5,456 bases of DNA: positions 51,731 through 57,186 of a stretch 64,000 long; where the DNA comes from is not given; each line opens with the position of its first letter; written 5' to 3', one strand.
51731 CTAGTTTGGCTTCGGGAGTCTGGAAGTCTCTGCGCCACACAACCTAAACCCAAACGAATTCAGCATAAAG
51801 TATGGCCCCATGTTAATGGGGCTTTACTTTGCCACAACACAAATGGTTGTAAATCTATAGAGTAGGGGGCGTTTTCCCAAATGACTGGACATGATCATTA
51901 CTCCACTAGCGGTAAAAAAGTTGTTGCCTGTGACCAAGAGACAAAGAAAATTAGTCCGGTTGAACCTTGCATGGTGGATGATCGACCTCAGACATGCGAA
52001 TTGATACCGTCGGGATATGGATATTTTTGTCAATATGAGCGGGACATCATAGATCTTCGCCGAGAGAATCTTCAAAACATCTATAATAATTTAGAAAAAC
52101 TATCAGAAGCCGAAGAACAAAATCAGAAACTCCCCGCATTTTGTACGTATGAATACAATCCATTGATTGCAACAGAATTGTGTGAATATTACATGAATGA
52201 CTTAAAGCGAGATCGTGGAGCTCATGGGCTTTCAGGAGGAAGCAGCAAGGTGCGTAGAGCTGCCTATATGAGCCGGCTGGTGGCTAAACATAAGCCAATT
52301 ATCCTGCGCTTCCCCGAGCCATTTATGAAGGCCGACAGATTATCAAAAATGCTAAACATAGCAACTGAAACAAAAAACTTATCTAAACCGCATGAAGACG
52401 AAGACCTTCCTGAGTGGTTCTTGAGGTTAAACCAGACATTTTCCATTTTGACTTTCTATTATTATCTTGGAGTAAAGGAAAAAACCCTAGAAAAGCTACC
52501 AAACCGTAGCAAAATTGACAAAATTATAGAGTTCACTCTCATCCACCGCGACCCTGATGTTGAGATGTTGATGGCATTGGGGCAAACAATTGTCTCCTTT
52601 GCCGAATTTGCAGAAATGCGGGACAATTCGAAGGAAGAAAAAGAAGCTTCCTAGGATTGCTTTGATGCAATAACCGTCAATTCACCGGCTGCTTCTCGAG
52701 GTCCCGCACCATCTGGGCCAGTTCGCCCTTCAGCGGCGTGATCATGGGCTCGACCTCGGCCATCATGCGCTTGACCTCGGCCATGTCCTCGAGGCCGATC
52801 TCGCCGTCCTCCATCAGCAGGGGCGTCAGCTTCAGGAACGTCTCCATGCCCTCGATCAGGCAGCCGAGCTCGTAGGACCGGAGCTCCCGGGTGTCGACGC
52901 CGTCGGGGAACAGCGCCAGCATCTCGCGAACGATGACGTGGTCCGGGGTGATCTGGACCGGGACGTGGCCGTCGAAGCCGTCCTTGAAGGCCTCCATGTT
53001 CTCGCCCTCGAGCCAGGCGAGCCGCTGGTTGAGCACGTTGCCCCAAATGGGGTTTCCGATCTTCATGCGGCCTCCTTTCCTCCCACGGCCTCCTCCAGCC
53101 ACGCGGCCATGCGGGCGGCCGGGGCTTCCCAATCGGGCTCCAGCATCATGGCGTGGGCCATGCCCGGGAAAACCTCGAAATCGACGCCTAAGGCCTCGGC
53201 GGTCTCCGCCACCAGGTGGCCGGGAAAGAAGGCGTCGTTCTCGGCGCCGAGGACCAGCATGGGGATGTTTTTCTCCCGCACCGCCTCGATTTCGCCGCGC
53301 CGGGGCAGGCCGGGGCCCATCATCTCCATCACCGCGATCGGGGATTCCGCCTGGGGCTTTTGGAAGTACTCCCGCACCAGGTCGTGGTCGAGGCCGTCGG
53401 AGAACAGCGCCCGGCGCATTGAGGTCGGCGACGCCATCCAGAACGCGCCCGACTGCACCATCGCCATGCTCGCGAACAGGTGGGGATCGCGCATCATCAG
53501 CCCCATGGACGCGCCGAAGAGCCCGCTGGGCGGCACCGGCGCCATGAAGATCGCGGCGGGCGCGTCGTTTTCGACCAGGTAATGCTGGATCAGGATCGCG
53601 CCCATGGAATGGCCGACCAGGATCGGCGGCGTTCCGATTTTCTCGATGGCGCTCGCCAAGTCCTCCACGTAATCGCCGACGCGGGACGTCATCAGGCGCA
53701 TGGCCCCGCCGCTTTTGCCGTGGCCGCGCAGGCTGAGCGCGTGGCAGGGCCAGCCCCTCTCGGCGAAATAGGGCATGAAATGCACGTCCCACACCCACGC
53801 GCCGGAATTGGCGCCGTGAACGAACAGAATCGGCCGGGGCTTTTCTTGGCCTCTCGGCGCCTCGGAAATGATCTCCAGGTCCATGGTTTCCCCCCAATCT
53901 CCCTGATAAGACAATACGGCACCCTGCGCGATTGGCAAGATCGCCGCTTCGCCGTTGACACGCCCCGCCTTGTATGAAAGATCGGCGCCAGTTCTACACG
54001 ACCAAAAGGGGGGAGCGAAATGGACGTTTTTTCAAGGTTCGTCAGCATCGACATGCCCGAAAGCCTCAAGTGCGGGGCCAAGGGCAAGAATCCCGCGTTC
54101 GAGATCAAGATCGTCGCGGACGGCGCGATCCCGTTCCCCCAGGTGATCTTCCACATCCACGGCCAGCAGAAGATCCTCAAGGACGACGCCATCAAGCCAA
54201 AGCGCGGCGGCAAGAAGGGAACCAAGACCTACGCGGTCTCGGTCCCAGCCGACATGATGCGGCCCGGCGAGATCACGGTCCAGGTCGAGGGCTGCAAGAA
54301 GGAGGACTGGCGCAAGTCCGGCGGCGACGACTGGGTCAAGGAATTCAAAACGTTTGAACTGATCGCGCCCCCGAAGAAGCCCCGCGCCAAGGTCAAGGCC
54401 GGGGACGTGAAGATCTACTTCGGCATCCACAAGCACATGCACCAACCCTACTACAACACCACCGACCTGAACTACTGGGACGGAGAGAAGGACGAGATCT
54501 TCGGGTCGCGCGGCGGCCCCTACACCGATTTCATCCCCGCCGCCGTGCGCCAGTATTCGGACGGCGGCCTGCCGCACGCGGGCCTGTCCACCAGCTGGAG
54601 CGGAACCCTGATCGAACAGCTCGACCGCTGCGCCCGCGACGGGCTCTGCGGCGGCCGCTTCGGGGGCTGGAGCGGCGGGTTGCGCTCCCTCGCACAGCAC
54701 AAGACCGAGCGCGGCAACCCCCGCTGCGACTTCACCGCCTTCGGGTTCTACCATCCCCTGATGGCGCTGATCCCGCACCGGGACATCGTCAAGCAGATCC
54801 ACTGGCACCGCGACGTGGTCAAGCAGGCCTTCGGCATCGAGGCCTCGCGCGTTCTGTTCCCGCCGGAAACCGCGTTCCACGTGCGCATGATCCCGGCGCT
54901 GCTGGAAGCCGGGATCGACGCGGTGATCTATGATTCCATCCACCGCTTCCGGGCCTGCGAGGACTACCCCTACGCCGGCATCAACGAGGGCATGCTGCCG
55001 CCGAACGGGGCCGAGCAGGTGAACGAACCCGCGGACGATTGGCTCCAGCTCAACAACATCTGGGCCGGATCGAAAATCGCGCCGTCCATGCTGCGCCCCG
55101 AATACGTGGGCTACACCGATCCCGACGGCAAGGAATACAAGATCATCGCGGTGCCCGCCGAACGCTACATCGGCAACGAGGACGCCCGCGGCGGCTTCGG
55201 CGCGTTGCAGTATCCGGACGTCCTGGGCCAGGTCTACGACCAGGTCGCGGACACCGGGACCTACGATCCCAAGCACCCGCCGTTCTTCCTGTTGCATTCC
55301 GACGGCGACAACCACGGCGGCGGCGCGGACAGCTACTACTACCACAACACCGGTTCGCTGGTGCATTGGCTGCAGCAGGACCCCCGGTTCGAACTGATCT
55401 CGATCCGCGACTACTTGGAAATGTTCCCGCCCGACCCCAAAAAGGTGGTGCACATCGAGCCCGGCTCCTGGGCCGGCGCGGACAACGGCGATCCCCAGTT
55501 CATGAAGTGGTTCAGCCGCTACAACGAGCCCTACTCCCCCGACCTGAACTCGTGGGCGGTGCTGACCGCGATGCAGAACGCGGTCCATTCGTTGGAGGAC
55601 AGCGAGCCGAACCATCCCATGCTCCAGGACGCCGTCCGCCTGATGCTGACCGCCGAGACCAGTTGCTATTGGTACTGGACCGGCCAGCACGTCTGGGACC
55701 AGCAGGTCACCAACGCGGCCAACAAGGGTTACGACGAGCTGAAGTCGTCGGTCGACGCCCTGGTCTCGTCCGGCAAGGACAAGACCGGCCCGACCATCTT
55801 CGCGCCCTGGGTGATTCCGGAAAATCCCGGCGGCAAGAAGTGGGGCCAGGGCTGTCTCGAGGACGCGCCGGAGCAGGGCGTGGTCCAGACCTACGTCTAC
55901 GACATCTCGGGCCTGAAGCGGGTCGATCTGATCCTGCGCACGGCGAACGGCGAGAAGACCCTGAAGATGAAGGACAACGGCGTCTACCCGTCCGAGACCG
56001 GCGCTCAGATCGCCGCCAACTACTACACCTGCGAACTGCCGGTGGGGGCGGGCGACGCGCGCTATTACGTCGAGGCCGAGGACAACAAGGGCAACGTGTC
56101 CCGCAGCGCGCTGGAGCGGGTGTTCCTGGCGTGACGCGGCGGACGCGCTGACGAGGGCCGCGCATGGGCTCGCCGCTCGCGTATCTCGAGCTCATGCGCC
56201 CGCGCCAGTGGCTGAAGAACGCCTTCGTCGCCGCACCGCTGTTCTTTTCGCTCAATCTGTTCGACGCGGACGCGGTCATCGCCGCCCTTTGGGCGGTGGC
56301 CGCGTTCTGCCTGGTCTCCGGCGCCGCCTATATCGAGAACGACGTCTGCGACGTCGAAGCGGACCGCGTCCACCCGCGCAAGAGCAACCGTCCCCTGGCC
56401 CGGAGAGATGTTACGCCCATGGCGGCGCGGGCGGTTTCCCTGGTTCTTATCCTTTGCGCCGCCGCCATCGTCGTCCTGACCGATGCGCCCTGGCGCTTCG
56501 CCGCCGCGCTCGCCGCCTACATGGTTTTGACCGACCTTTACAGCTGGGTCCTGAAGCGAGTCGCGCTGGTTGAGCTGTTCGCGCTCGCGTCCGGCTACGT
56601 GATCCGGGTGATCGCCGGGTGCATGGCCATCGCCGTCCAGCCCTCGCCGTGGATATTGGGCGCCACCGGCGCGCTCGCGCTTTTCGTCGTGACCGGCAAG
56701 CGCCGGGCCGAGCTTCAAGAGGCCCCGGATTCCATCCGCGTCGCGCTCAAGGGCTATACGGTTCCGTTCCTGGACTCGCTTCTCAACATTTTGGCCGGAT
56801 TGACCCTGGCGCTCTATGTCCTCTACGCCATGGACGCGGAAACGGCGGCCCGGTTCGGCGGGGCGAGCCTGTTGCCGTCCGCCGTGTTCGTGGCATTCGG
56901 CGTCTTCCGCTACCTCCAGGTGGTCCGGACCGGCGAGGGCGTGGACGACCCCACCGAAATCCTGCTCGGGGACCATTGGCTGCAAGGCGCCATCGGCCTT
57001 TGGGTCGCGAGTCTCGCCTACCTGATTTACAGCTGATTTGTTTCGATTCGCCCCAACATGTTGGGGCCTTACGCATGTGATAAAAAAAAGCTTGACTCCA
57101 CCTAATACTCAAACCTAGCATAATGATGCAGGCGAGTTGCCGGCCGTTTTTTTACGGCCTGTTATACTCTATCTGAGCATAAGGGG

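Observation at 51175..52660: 1.5-kb low-GC island with an orphan 257-aa ORF between the CckA-like kinase and a hydrolase operon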

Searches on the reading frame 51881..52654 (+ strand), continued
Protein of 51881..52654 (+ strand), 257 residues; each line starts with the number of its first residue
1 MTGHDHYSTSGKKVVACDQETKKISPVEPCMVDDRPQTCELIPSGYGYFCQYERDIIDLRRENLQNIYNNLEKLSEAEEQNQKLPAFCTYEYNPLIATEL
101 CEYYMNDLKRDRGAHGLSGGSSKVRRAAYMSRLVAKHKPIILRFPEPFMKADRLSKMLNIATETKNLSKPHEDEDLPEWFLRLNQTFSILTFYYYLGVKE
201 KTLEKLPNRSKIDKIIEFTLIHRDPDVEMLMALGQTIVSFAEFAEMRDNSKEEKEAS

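Call 76: search_dna_similar(query=P0010, collection=phages, mode=protein, max_evalue=0.01)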
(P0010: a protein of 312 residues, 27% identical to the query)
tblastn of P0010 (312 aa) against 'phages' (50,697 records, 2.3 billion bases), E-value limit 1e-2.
No match.

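Call 82: find_encoding_contigs(protein=P0004, flank=10000, max_places=2)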
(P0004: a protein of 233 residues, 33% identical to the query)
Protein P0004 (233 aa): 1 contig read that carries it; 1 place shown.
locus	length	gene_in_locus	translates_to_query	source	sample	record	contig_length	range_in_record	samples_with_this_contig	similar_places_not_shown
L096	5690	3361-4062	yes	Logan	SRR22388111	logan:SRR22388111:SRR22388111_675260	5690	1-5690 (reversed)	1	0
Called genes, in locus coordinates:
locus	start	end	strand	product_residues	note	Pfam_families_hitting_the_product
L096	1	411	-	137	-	?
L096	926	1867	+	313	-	PF02668:TauD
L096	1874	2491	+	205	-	PF05063:MT-A70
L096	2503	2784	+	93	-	PF22295:DUF6967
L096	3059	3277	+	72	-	-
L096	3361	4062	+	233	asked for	-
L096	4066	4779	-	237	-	PF00849:PseudoU_synth_2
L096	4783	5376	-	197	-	PF21176:RecR_HhH, PF02132:RecR_ZnF (weak), PF13662:Toprim_4, PF21175:RecR_C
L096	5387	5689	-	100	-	?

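Call 88: find_related_loci(query=A2, collection=viral_contigs, flank=8000)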
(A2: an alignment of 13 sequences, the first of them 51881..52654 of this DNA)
Query A2 (257 aa) in viral_contigs; peptide patterns used: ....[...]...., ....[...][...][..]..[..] (x = any residue, [..] = any of these).
38 stretches matched a pattern, but none encodes a relative of the query by tblastn (E <= 1e-3).

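Call 92: search_protein_families(library=phrogs, alignment_id=A1, max_evalue=0.01)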
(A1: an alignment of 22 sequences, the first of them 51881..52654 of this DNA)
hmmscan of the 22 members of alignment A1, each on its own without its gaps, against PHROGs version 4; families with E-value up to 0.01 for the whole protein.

A. member 1, window:51881-52654:+ (257 aa): 0 families

B. families by the number of members that match (of 22 scanned): 0 families

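Call 93: search_protein_families(library=ncbifam, alignment_id=A1, max_evalue=0.01)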
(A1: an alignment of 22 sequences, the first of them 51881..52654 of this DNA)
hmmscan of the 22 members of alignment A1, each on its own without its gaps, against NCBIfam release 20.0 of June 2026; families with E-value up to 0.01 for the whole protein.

A. member 1, window:51881-52654:+ (257 aa): 0 families

B. families by the number of members that match (of 22 scanned): 0 families

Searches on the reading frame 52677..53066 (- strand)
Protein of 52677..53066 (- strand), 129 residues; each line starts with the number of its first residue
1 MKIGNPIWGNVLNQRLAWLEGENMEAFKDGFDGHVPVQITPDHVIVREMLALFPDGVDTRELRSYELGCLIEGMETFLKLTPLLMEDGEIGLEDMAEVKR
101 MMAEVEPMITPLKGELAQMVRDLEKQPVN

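Call 6: search_protein_families(library=pfam, proteins=[window:52677-53066:-], max_evalue=0.1)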
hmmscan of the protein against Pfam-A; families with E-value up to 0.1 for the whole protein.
window:52677-53066:- (129 aa): 0 families

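Call 7: search_protein_families(library=padloc, proteins=[window:52677-53066:-], max_evalue=1)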
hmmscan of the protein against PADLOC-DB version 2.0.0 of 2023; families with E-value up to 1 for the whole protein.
window:52677-53066:- (129 aa): 0 families

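Call 8: search_protein_families(library=phrogs, proteins=[window:52677-53066:-], max_evalue=1)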
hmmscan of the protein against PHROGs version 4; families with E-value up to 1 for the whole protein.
window:52677-53066:- (129 aa): 0 families

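Call 9: search_protein_families(library=ncbifam, proteins=[window:52677-53066:-], max_evalue=1)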
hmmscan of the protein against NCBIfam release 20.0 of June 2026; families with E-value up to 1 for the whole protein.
window:52677-53066:- (129 aa): 2 families
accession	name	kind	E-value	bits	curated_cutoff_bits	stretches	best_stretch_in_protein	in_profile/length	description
NF010780.0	PRK14183.1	equivalog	0.052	12.8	480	1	40-84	99-143/283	bifunctional 5,10-methylene-tetrahydrofolate dehydrogenase/ 5,10-methylene-tetrahydrofolate cyclohydrolase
NF041456.1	surv_prot_CiaI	equivalog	0.12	12.1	290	1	91-110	62-81/186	intracellular survival protein CiaI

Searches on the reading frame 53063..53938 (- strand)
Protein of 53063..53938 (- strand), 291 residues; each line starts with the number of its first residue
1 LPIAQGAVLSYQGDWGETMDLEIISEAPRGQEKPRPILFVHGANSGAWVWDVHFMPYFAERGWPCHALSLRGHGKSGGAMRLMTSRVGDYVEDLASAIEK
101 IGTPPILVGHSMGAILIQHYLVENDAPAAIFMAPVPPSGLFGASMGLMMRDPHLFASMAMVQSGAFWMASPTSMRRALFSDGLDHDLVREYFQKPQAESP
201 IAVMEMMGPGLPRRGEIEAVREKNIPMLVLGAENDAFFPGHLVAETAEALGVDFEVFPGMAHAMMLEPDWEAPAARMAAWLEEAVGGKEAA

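Call 6: search_protein_families(library=pfam, proteins=[window:53063-53938:-], max_evalue=0.1)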
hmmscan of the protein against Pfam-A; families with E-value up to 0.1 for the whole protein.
window:53063-53938:- (291 aa): 5 families
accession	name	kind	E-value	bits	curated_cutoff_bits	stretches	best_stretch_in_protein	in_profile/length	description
PF12697.13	Abhydrolase_6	-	1.1e-25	92.1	26.3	1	37-270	1-213/217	Alpha/beta hydrolase family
PF12146.15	Hydrolase_4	-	2.1e-19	70.2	27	1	37-269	7-239/239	Serine aminopeptidase, S33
PF00561.26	Abhydrolase_1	-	1.6e-16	61.1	25.8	1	36-265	2-241/245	alpha/beta hydrolase fold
PF06821.19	Ser_hydrolase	-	6.8e-07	29.8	22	1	85-136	37-92/172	Serine hydrolase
PF01738.24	DLH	-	0.008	16.2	21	1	216-280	135-206/217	Dienelactone hydrolase family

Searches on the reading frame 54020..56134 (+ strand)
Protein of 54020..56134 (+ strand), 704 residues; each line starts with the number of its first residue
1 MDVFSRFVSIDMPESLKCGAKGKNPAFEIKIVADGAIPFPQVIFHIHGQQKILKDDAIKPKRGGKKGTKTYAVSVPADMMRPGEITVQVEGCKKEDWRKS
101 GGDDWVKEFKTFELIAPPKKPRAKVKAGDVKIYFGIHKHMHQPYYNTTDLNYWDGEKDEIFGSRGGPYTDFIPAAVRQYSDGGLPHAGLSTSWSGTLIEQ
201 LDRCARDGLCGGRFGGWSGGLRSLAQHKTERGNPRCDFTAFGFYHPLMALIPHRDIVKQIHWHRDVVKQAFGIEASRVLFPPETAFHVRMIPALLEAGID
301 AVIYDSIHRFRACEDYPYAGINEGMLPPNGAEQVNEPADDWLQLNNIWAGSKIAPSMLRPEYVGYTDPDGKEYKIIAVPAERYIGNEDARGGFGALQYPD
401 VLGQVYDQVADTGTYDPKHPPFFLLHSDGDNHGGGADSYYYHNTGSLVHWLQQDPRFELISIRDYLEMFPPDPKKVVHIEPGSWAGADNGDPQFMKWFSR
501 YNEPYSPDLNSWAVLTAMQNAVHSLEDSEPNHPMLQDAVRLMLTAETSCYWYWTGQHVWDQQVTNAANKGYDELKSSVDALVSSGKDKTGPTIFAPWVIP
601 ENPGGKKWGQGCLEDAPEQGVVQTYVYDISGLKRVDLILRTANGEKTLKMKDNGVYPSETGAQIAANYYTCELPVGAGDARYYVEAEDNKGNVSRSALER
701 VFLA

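Call 6: search_protein_families(library=pfam, proteins=[window:54020-56134:+], max_evalue=0.1)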
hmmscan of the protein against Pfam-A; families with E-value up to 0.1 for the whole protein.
window:54020-56134:+ (704 aa): 2 families
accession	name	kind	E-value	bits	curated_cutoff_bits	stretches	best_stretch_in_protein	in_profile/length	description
PF03065.20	Glyco_hydro_57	-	7.5e-15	55.4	21.2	1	139-310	5-177/291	Glycosyl hydrolase family 57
PF01522.26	Polysacc_deac_1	-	0.016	15.6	23.1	1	236-301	59-123/124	Polysaccharide deacetylase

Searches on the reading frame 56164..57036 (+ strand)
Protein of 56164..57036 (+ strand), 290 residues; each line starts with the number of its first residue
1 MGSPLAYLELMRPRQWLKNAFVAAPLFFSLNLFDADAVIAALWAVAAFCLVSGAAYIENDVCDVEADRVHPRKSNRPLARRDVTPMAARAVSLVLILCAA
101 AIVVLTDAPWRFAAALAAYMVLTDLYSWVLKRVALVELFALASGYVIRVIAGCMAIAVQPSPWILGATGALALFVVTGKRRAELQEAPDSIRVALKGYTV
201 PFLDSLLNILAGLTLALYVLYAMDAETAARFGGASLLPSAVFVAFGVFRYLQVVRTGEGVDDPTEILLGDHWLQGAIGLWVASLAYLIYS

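Call 85: search_protein_families(library=pfam, proteins=[window:56164-57036:+], max_evalue=0.001)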
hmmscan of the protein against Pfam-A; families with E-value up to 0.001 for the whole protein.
window:56164-57036:+ (290 aa): 1 family
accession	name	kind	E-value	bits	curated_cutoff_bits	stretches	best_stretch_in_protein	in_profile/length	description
PF01040.23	UbiA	-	2.9e-21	76.4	34.2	1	39-260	20-238/250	UbiA prenyltransferase family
